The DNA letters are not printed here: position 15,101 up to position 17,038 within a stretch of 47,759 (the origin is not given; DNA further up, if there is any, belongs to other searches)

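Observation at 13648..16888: Shadow oxidase module (I-like, III-like, cupredoxin) placed in front of a complete caa3 operon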

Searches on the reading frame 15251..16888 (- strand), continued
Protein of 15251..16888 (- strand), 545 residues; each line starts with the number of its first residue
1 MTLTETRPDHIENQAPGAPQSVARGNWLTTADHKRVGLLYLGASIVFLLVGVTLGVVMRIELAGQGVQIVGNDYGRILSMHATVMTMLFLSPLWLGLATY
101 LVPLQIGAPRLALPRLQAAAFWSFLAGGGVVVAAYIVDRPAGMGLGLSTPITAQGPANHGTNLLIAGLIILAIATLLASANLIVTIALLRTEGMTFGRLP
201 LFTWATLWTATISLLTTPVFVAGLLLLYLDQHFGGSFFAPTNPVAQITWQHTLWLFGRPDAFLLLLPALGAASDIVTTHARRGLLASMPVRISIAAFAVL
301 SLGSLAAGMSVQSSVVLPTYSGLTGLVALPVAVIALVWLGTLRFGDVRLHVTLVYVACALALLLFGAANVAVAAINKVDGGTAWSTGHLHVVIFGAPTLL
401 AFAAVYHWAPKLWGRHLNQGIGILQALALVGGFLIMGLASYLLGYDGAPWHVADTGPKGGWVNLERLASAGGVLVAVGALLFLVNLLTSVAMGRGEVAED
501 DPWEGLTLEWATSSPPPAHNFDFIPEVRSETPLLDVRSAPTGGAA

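Call 35: search_protein_families(library=pfam, proteins=[L074:6371-8068:+, L074:8767-9744:+, L074:8361-8759:+, L074:9757-10881:+, L074:4340-5305:+, L074:1865-3796:+, L074:101-1576:+, L074:5547-5993:+, L074:9018-10916:+], max_evalue=0.01)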
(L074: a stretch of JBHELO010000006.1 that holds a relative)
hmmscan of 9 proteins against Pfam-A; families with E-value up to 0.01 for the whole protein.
L074:6371-8068:+ (565 aa): 1 family
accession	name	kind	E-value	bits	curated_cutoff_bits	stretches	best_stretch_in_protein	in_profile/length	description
PF00115.25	COX1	-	2.7e-72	244.4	34.8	1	40-493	2-436/436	Cytochrome C and Quinol oxidase polypeptide I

L074:8767-9744:+ (325 aa): 2 families
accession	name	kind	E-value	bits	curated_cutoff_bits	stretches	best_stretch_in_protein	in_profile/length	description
PF13473.12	Cupredoxin_1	-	2.9e-07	30.9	27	1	246-323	35-104/104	Cupredoxin-like domain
PF00127.26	Copper-bind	-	0.0006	20.6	21.2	1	238-323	9-98/99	Copper binding proteins, plastocyanin/azurin family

L074:8361-8759:+ (132 aa): 0 families

L074:9757-10881:+ (374 aa): 4 families
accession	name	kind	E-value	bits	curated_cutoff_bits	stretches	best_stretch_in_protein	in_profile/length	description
PF00116.26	COX2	-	2.6e-20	73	22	1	186-255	45-114/120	Cytochrome C oxidase subunit II, periplasmic domain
PF02790.20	COX2_TM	-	9.6e-13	48.6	22.8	1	75-149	12-86/88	Cytochrome C oxidase subunit II, transmembrane domain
PF00034.26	Cytochrom_C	-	9.4e-10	40.1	21.3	1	287-374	2-90/90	Cytochrome c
PF13442.11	Cytochrome_CBB3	-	0.00028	21.6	27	1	285-370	2-68/68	Cytochrome C oxidase, cbb3-type, subunit III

L074:4340-5305:+ (321 aa): 1 family
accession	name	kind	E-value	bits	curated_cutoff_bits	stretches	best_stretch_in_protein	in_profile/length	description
PF01040.23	UbiA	-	9.3e-65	218.8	34.2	1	54-302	1-247/250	UbiA prenyltransferase family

L074:1865-3796:+ (643 aa): 0 families

L074:101-1576:+ (491 aa): 0 families

L074:5547-5993:+ (148 aa): 0 families

L074:9018-10916:+ (632 aa): 0 families

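Call 51: search_protein_representatives(protein=window:15251-16888:-)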
Query: 545 residues. Proteins with E-value up to 0.001 (for the whole library): 9736; up to 1e-10: 3584; up to 1e-30: 562. The best 150 are listed.
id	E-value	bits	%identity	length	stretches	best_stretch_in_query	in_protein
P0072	7.7e-165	566.0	54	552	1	13-542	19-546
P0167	1.5e-138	479.3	48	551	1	1-544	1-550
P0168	8.2e-135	466.9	49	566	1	1-540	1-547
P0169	2.4e-132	458.8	47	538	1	16-536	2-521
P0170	3.8e-128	445.0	48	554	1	1-543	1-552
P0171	3.9e-123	428.4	49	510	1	25-540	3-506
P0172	1.1e-106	374.1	46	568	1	1-539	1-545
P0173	1.9e-106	373.3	43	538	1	19-540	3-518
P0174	1.5e-101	357.1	46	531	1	1-540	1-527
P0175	1.9e-101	356.8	44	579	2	1-295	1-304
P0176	8.8e-98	344.7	43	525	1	21-533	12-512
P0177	1.2e-97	344.3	43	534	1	1-540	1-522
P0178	1.9e-96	340.3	44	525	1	1-542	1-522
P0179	7.7e-96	338.3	40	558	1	16-538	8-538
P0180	1.2e-95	337.6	52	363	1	1-363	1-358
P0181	1.9e-95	337.0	43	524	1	1-538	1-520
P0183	1.3e-87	311.2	39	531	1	1-538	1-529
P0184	7.9e-87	308.6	39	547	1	21-540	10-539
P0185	9.6e-84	298.4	38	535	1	3-538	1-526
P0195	5.2e-75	269.6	37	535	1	1-538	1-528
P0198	1.1e-72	261.9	39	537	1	1-543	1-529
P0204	7.2e-69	249.3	36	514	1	29-537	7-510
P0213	2.6e-66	240.8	36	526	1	17-537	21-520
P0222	1.6e-63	231.6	33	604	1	4-539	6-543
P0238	7.5e-61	222.8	36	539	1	1-538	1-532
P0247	8.9e-59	216.0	35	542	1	1-540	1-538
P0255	3.6e-58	214.0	34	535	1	1-533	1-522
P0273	1.2e-55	205.6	35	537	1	1-537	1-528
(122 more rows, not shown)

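Call 56: list_cluster_members(proteins=[P0167, P0169, P0172, P0174, P0176, P0179, P0181, P0183, P0185, P0195])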
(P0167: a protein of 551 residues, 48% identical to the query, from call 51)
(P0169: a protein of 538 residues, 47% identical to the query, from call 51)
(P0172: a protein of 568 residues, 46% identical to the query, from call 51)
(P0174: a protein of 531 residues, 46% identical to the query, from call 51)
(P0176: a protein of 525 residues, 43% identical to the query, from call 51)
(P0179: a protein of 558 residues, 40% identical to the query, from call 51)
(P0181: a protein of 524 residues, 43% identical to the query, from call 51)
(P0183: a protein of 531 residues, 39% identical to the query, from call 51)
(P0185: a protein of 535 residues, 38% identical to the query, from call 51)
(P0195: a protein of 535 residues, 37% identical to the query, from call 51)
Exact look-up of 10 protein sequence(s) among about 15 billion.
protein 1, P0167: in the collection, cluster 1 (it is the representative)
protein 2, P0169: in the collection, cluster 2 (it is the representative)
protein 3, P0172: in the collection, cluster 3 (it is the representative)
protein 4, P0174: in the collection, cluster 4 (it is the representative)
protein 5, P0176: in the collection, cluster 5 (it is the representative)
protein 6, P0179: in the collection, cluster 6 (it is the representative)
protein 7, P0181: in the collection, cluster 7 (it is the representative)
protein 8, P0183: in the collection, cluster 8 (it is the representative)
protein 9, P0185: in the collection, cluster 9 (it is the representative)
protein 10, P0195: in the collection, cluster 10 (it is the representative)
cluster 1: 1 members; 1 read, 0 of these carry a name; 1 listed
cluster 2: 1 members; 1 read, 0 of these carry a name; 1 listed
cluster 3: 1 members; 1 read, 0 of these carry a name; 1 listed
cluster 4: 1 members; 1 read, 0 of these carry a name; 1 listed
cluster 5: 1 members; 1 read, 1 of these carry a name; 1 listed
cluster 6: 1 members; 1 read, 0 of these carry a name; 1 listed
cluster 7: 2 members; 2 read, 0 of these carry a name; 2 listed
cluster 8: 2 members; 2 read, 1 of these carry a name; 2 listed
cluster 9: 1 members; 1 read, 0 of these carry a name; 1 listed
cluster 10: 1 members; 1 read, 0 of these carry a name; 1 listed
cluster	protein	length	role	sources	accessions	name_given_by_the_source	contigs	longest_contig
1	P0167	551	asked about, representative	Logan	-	-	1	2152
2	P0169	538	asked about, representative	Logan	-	-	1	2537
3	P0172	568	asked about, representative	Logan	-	-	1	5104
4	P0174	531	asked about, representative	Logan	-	-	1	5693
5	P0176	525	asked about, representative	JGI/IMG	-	heme/copper-type cytochrome/quinol oxidase subunit 1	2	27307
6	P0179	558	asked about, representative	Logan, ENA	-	-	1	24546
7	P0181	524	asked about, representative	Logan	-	-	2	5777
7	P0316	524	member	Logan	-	-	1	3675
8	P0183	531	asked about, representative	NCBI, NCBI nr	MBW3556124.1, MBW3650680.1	MAG: cbb3-type cytochrome c oxidase subunit I [Actinobacteria bacterium] | cbb3-type cytochrome c oxidase subunit I [Actinomycetota bacterium]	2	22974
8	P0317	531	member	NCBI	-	-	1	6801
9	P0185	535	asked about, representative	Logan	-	-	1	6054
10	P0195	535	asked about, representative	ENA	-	-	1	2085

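Call 57: find_encoding_contigs(protein=P0176, flank=8000, max_places=1)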
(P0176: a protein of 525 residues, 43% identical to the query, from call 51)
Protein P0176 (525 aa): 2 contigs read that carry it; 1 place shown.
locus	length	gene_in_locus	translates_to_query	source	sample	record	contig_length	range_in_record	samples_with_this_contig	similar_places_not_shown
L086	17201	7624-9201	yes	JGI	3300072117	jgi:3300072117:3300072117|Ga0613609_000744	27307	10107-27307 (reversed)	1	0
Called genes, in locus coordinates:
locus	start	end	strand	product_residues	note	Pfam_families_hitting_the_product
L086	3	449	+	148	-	?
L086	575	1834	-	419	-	PF23493:CysS_C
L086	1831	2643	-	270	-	PF00561:Abhydrolase_1, PF12146:Hydrolase_4, PF12697:Abhydrolase_6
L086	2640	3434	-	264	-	PF00106:adh_short, PF08659:KR, PF13561:adh_short_C2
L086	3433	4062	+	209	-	PF02660:G3P_acyltransf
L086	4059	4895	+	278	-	PF02645:DegV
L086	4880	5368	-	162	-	PF09438:DUF2017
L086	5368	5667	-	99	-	PF02617:ClpS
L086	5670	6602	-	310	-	PF02628:COX15-CtaA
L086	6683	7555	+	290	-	PF01040:UbiA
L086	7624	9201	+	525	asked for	PF00115:COX1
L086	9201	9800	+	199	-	PF00510:COX3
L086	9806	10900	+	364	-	PF13473:Cupredoxin_1 (weak)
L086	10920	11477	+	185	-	PF00578:AhpC-TSA, PF08534:Redoxin, PF00085:Thioredoxin (weak), PF13098:Thioredoxin_2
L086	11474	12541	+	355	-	PF02790:COX2_TM, PF00116:COX2, PF00034:Cytochrom_C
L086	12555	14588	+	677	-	PF00115:COX1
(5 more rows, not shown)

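Call 58: find_encoding_contigs(protein=P0183, flank=8000, max_places=1)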
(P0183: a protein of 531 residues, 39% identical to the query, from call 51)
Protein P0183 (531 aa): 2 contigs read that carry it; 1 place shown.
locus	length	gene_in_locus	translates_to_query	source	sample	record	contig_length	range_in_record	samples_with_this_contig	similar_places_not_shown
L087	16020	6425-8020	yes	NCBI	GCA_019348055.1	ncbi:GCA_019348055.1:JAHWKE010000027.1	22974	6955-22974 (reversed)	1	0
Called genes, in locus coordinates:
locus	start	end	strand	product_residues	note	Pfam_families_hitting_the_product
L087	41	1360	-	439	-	PF23493:CysS_C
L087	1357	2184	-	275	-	PF00561:Abhydrolase_1, PF12146:Hydrolase_4, PF12697:Abhydrolase_6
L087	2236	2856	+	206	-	PF02660:G3P_acyltransf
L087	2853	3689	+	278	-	PF02645:DegV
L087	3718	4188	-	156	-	PF09438:DUF2017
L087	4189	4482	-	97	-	PF02617:ClpS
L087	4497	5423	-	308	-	PF02628:COX15-CtaA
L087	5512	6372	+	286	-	PF01040:UbiA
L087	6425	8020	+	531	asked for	PF00115:COX1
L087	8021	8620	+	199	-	PF00510:COX3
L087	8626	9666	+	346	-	PF13473:Cupredoxin_1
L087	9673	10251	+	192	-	PF00578:AhpC-TSA, PF08534:Redoxin, PF13098:Thioredoxin_2, PF00085:Thioredoxin, PF13905:Thioredoxin_8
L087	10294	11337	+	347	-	PF02790:COX2_TM, PF00116:COX2, PF00034:Cytochrom_C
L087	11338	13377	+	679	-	PF00115:COX1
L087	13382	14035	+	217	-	PF00510:COX3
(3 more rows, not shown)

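Call 73: find_encoding_contigs(protein=P0003, flank=10000, max_places=1)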
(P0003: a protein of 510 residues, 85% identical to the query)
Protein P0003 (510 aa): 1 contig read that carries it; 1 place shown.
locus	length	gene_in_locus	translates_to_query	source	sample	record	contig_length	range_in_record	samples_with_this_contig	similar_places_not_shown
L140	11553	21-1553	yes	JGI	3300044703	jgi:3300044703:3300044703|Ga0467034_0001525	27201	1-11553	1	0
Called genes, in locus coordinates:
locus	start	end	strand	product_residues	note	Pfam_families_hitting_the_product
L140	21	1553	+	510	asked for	PF00115:COX1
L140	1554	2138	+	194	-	PF00510:COX3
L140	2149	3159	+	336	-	-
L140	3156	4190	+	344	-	PF02790:COX2_TM, PF00116:COX2, PF00034:Cytochrom_C, PF13442:Cytochrome_CBB3 (faint)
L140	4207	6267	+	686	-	PF00115:COX1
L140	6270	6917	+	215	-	PF00510:COX3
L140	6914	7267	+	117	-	PF03626:COX4_pro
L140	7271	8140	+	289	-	PF09678:Caa3_CtaG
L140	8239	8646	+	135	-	PF00578:AhpC-TSA, PF08534:Redoxin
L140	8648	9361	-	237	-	PF01061:ABC2_membrane, PF12698:ABC2_membrane_3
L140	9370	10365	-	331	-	PF00005:ABC_tran, PF13304:AAA_21 (faint)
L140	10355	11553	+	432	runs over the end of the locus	PF02403:Seryl_tRNA_N, PF00587:tRNA-synt_2b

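Call 74: find_encoding_contigs(protein=P0002, flank=5000, max_places=1)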
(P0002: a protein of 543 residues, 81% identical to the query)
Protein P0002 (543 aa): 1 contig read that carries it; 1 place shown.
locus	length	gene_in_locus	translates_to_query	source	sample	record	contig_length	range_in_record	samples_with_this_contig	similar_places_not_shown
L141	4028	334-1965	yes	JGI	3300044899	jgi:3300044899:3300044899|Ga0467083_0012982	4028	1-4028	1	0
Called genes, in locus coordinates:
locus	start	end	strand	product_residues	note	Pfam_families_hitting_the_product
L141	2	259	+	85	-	?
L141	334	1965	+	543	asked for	PF00115:COX1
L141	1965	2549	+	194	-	PF00510:COX3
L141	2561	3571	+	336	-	-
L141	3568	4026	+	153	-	?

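Call 78: search_solved_structures(query=window:15251-16888:-, max_evalue=1e-30)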
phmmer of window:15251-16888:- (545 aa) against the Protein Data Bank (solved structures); distinct sequences matched with E-value up to 1e-30: 36.
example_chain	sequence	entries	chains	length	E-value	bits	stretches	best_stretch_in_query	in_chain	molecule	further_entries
9wcx_I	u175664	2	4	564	3.9e-90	306.3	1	15-536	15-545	Cytochrome c oxidase subunit 1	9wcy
7rh6_R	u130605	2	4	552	4.5e-88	299.4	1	27-536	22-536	Cytochrome c oxidase subunit 1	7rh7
6adq_F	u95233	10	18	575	4.6e-88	299.4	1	27-536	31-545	Cytochrome c oxidase subunit 1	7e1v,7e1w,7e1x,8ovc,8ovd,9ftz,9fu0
7rh5_R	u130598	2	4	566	5e-88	299.3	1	27-536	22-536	Cytochrome c oxidase subunit 1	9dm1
8hcr_F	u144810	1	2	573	2.8e-86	293.5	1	26-536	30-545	Probable cytochrome c oxidase subunit 1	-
6hwh_V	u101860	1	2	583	4.2e-85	289.6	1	27-536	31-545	Cytochrome c oxidase subunit 1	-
7q21_D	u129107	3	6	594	2.5e-78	267.2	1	10-536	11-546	Cytochrome c oxidase subunit 1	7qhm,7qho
6koc_A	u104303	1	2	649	2.9e-76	260.4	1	26-538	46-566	AA3-600 quinol oxidase subunit I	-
6kob_A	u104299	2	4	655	3e-76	260.4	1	26-538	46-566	AA3-600 quinol oxidase subunit I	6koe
2yev_A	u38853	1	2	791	1.4e-64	221.9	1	26-537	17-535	CYTOCHROME C OXIDASE POLYPEPTIDE I+III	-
9ufb_A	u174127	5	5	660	1.9e-57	198.3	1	26-527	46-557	Cytochrome bo(3) ubiquinol oxidase subunit 1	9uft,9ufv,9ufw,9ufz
8f68_A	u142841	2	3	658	9.3e-57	196.1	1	26-531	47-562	Cytochrome bo(3) ubiquinol oxidase subunit 1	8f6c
1fft_A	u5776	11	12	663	9.6e-57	196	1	26-531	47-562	UBIQUINOL OXIDASE | Cytochrome o ubiquinol oxidase, subunit I | Cytochrome bo(3) ubiquinol oxidase subunit 1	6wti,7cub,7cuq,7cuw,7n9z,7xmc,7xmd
6giq_a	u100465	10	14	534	1.4e-54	188.9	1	26-490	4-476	Cytochrome c oxidase subunit 1 | CYTOCHROME C OXIDASE SUBUNIT 1; SYNONYM: CYTOCHROME C OXIDASE POLYPEPTIDE I, COX1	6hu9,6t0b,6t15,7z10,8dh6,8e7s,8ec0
7jro_a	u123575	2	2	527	2.6e-54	188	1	26-529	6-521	COX1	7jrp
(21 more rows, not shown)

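Call 91: find_encoding_contigs(protein=P0198, flank=9000, max_places=1)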
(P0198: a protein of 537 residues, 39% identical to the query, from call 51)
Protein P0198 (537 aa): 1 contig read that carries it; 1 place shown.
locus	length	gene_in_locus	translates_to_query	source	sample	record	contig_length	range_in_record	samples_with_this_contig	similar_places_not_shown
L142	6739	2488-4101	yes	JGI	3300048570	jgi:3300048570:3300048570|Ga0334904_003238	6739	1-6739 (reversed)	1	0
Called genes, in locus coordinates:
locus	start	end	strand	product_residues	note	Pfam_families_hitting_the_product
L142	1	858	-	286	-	?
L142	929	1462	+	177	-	PF05685:Uma2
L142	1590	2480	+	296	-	PF01040:UbiA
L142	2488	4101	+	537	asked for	PF00115:COX1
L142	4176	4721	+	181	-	PF00510:COX3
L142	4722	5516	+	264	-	-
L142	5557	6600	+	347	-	PF02790:COX2_TM, PF00116:COX2, PF00034:Cytochrom_C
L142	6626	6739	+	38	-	?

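Call 92: find_encoding_contigs(protein=P0238, flank=9000, max_places=1)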
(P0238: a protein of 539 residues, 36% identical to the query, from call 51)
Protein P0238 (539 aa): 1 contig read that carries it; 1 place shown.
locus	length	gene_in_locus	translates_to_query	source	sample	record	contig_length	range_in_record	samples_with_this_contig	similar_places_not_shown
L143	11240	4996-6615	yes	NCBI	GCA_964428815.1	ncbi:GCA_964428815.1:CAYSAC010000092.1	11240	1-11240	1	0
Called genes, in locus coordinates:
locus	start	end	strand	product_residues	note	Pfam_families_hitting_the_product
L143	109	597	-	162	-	PF09438:DUF2017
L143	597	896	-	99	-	PF02617:ClpS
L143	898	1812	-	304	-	PF02628:COX15-CtaA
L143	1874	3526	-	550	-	PF07228:SpoIIE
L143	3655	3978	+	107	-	PF01740:STAS, PF13466:STAS_2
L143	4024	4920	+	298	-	PF01040:UbiA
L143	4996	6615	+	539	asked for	PF00115:COX1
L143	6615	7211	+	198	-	PF00510:COX3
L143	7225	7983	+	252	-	-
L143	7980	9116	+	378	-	PF02790:COX2_TM, PF00116:COX2, PF00034:Cytochrom_C (faint)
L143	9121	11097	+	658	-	PF00115:COX1, PF12270:Cyt_c_ox_IV (weak)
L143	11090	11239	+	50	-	?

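Call 93: search_protein_families(library=pfam, proteins=[L143:7225-7983:+, L142:4722-5516:+], max_evalue=10)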
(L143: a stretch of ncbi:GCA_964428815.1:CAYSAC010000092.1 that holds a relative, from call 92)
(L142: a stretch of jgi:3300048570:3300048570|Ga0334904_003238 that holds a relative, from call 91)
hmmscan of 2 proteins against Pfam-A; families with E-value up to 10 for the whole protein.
L143:7225-7983:+ (252 aa): 5 families
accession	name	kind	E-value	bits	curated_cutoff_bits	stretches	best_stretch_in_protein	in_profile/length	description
PF11239.13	DUF3040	-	0.0084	16.8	24.7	1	71-131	20-80/84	Protein of unknown function (DUF3040)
PF12270.13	Cyt_c_ox_IV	-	0.27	11.7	26.9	1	9-134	8-123/132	Cytochrome c oxidase subunit IV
PF23933.1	DUF7269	-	0.3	11.6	29.1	3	25-79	18-56/162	Family of unknown function (DUF7269)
PF01816.23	LRV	-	1.4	9.9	21.6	0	67-82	7-23/26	Leucine rich repeat variant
PF18142.6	SLATT_fungal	-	2.5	8.6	26.5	1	189-243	23-70/121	SMODS and SLOG-associating 2TM effector domain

L142:4722-5516:+ (264 aa): 0 families

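Call 102: predict_structure(alignment_id=A2)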
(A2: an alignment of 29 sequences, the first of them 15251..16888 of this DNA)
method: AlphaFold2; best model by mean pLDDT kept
length: 545 residues; sequences in the alignment: 29
mean_pLDDT: 82.6   pTM: 0.88
mean pLDDT of the five models: 82.6, 82.6, 80.4, 79.2, 77.1
residues with pLDDT >= 90: 259; 70-90: 184; 50-70: 58; < 50: 44
segments of 3 or more residues with pLDDT < 50: 1-23, 143-148, 312-321, 542-545
pLDDT, mean of each block of 10 residues (from residue 1): 42 44 64 94 96 88 70 78 87 97 94 94 96 83 50 62 88 95 97 94 97 89 85 73 73 66 87 97 93 93 65 44 68 96 93 97 88 71 72 91 98 95 98 93 76 64 86 95 96 91 90 84 82 82 43
secondary structure, 60 per line:
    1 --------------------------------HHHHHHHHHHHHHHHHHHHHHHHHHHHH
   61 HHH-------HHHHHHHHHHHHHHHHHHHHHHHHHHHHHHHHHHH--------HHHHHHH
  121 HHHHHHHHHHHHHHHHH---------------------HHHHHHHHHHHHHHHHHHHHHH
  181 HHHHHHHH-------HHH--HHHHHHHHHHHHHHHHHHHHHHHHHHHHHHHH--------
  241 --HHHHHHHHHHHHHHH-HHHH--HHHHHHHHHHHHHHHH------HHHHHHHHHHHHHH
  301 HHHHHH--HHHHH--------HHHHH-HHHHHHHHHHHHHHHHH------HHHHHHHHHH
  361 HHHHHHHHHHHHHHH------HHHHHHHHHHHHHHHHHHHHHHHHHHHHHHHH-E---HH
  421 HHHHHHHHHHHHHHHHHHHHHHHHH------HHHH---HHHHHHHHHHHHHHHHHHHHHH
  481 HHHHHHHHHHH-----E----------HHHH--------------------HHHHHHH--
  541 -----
elements in order: H33-63 H71-105 H114-137 H159-188 H201-232 H243-257 H259-262 H265-280 H287-306 H309-313 H322-326 H328-344 H351-375 H382-413 H419-445 H452-455 H459-491 H508-511 H532-538
